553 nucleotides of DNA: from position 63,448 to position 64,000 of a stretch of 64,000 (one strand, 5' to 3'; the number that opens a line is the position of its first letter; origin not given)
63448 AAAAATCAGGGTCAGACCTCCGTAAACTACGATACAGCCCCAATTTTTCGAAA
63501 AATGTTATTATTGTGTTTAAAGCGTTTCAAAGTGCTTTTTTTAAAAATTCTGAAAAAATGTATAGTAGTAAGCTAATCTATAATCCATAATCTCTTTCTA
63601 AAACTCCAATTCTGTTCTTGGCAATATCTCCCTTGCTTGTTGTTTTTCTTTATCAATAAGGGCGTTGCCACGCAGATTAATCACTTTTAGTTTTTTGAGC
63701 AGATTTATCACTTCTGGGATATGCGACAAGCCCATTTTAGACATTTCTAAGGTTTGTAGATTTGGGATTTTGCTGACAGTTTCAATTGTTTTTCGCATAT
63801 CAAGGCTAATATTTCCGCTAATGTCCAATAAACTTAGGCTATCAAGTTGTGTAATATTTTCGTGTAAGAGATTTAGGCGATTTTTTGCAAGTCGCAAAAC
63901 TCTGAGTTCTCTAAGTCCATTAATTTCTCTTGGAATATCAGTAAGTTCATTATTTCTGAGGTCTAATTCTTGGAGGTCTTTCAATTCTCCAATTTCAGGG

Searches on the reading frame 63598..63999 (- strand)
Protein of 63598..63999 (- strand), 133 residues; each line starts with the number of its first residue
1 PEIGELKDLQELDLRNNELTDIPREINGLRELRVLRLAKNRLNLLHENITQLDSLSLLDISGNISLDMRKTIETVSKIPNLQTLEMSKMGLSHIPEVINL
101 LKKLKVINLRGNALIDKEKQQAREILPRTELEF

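Call 83: search_protein_families(library=pfam, max_evalue=0.00001, proteins=[window:63598-63999:-])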
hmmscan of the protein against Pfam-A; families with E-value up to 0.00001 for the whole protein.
window:63598-63999:- (133 aa): 4 families
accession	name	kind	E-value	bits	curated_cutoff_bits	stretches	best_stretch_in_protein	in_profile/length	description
PF23598.1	LRR_14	-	3.3e-11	43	40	1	2-61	65-125/353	Leucine-rich repeat region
PF13855.12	LRR_8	-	4.3e-11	42.8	27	1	9-63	3-59/61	Leucine rich repeat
PF12799.13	LRR_4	-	8.3e-10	39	27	0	9-42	3-36/44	Leucine Rich repeats (2 copies)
PF00560.39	LRR_1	-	7.4e-07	28.5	20.6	0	9-29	2-23/23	Leucine Rich Repeat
